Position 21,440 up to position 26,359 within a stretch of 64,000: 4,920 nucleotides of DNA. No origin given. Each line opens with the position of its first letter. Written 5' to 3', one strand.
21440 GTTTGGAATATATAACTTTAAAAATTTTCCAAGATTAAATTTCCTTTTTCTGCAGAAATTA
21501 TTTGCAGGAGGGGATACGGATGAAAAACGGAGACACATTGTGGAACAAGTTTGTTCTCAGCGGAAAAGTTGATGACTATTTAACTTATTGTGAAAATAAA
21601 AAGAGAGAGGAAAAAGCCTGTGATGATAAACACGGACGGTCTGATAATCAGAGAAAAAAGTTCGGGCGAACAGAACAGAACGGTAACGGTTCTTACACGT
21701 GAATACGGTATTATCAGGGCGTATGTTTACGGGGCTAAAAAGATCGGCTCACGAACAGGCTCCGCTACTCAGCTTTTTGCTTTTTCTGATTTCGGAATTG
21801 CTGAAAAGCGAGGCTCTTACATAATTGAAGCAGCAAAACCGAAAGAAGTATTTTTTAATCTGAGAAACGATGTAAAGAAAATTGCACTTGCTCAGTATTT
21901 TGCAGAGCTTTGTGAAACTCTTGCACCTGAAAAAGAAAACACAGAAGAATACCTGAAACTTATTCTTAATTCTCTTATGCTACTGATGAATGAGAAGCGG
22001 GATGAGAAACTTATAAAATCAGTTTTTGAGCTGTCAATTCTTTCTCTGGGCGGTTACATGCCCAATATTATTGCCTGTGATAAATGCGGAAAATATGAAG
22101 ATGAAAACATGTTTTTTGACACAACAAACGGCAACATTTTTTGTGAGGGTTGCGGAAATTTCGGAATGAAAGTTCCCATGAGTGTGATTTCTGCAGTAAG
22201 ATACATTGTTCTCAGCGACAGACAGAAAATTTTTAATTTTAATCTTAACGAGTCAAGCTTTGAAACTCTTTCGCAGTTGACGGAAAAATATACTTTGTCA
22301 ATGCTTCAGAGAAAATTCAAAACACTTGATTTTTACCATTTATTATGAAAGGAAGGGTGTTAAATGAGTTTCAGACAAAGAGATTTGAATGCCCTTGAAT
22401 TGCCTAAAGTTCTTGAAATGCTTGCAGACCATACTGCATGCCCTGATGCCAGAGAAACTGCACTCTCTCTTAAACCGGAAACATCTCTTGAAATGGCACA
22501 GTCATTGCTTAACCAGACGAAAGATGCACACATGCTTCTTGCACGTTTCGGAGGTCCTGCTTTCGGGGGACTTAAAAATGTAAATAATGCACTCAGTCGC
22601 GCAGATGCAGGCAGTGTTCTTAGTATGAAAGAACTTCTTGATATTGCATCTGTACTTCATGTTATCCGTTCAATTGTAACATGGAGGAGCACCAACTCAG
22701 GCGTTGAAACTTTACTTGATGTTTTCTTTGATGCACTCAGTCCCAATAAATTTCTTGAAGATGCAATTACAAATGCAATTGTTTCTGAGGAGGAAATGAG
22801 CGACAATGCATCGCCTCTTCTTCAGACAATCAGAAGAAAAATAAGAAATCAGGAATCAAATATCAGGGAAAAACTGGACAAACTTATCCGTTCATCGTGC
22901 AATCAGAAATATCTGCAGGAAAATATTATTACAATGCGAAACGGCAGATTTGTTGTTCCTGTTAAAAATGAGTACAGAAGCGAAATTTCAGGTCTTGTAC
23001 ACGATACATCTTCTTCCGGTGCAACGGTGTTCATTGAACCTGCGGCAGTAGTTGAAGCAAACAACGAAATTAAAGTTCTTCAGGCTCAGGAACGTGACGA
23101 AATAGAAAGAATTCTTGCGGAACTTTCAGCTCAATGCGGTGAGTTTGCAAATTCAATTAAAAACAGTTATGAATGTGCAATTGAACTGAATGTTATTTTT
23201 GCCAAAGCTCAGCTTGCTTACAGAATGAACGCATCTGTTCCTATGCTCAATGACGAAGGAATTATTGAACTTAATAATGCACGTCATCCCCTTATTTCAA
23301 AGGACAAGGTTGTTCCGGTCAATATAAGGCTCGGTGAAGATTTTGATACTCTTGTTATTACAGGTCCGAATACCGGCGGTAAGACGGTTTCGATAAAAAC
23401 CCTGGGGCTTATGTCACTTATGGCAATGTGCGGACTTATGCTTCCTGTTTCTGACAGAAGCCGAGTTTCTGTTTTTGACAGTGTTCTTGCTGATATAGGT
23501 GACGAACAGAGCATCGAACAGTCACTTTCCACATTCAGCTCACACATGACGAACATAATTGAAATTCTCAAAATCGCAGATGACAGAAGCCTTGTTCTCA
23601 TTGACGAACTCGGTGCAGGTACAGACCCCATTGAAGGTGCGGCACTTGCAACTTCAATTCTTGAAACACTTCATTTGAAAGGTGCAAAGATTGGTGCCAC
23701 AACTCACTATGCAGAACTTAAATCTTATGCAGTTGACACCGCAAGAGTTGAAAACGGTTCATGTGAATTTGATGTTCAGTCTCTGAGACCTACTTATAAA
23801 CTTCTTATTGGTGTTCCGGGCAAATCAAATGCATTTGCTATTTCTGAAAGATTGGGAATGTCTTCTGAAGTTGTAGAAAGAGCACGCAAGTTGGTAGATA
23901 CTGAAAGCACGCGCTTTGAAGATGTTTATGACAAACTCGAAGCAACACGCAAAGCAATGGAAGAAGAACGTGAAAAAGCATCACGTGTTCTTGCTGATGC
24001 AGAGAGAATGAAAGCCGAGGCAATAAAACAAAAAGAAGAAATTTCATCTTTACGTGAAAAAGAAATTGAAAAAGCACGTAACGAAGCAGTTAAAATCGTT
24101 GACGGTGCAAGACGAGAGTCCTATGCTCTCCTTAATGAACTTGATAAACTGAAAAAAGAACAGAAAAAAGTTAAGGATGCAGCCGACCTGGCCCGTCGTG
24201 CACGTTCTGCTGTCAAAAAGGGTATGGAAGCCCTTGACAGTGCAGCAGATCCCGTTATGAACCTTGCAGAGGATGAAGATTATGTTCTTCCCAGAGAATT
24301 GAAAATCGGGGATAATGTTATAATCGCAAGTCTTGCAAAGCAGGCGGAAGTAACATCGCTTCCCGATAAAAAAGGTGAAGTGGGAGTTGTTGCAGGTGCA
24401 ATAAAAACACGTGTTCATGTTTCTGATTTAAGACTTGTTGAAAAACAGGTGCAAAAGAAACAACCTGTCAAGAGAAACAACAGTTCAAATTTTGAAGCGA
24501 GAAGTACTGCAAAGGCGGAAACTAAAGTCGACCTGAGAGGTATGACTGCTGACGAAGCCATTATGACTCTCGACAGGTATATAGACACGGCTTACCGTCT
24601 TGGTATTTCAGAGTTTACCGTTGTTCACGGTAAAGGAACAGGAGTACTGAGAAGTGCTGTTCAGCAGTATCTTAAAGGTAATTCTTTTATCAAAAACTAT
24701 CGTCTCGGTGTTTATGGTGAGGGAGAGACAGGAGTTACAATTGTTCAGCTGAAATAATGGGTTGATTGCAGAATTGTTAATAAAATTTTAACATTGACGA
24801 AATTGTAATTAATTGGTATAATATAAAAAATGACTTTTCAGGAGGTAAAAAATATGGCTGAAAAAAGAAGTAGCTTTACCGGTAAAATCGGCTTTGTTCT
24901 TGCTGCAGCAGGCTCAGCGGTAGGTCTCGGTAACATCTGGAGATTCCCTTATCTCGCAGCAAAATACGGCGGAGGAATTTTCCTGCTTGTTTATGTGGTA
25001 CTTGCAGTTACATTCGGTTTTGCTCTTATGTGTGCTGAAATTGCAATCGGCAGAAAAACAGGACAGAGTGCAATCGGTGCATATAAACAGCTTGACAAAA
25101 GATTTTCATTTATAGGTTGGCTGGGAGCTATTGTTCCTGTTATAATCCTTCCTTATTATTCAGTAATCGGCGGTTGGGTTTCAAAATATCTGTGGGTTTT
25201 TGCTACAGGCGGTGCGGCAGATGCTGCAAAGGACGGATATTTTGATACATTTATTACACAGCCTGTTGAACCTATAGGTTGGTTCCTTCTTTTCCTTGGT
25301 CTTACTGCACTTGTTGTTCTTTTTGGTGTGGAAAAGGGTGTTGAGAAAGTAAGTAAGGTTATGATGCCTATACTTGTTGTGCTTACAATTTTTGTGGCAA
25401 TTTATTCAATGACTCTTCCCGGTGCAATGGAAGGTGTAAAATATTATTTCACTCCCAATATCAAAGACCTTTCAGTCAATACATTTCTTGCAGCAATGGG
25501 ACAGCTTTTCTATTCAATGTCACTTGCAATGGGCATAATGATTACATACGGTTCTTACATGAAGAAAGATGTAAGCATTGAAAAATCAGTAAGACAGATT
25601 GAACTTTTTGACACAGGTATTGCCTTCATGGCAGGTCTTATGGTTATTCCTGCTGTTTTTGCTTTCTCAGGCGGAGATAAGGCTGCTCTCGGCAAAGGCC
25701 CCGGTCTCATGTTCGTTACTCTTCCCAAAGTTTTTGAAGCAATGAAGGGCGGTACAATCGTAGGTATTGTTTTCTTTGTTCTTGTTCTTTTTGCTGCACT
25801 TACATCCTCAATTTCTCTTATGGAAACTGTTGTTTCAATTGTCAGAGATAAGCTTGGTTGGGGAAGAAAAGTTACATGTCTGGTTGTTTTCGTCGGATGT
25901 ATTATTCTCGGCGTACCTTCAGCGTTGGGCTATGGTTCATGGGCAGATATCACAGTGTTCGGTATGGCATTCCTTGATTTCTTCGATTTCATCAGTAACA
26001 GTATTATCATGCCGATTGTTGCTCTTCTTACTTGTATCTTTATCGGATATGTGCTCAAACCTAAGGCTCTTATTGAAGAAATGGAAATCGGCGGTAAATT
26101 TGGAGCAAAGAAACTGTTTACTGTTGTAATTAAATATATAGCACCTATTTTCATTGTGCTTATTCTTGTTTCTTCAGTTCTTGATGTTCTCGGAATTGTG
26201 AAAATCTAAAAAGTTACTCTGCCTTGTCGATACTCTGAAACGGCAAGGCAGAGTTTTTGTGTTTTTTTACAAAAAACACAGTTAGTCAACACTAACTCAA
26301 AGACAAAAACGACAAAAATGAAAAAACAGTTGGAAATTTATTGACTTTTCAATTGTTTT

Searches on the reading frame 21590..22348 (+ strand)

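Call 91: search_protein_families(library=pfam, proteins=[window:21590-22348:+], max_evalue=0.00001)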
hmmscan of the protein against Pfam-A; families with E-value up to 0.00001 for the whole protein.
window:21590-22348:+ (252 aa): 2 families
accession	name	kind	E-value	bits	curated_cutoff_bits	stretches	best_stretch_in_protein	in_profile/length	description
PF02565.21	RecO_C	-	7.2e-24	84.8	22.1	1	92-246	1-156/157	Recombination protein O C terminal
PF11967.14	RecO_N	-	1.1e-14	54.6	27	1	13-86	4-78/80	Recombination protein O N terminal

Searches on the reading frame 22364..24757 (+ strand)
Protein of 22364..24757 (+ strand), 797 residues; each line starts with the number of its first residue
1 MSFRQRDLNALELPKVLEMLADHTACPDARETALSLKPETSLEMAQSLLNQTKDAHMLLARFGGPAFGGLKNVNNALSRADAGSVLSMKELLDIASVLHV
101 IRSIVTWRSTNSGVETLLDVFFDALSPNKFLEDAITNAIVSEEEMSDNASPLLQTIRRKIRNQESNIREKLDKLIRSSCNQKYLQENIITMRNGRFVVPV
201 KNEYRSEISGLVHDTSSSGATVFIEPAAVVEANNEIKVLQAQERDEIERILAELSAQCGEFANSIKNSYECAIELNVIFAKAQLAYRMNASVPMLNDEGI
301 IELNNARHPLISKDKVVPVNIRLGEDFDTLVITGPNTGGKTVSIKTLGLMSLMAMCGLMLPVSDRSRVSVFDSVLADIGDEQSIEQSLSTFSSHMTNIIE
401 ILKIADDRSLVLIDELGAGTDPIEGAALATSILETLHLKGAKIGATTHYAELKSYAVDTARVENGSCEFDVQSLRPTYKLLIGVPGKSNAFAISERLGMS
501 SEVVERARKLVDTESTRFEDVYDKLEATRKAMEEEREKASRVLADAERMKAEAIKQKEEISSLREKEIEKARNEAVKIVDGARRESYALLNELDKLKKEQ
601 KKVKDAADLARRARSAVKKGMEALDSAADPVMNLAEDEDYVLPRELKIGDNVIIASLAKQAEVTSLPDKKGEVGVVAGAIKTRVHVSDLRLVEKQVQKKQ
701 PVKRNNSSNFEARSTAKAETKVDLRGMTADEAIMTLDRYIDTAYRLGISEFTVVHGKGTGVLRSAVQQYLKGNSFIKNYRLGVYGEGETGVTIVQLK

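Call 7: search_protein_families(library=pfam, proteins=[window:22364-24757:+], max_evalue=0.001)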
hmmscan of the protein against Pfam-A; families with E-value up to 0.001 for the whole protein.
window:22364-24757:+ (797 aa): 3 families
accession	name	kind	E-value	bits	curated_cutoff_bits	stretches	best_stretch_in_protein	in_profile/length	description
PF00488.27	MutS_V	-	1.4e-32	113.6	30.2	1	330-511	1-184/188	MutS domain V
PF01713.27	Smr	-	5.8e-26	90.9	25.7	1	722-797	1-77/77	Smr domain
PF20297.4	MSSS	-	6.9e-10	38.9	26.8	1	648-689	1-42/42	MutS2 and Smr-associated SH3 domain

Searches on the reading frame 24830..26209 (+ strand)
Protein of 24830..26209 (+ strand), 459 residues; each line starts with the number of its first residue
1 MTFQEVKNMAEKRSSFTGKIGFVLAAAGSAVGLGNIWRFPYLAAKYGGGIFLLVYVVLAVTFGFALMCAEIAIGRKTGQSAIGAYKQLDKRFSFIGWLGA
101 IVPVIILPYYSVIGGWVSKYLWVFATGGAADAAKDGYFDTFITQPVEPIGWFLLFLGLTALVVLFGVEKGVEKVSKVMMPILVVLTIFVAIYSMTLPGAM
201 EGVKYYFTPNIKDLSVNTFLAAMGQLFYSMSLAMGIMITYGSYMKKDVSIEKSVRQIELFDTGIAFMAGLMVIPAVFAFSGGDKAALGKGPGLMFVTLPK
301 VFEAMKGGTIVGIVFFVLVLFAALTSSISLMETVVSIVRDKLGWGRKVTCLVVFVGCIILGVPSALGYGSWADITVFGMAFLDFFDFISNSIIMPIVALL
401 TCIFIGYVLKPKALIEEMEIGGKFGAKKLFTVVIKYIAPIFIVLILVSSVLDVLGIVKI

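Call 44: search_protein_families(library=pfam, proteins=[window:24830-26209:+], max_evalue=0.00001)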
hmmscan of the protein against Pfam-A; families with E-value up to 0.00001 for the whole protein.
window:24830-26209:+ (459 aa): 1 family
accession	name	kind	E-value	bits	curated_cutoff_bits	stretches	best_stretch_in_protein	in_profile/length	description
PF00209.24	SNF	-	1.6e-64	218.9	27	2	154-452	182-483/524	Sodium:neurotransmitter symporter family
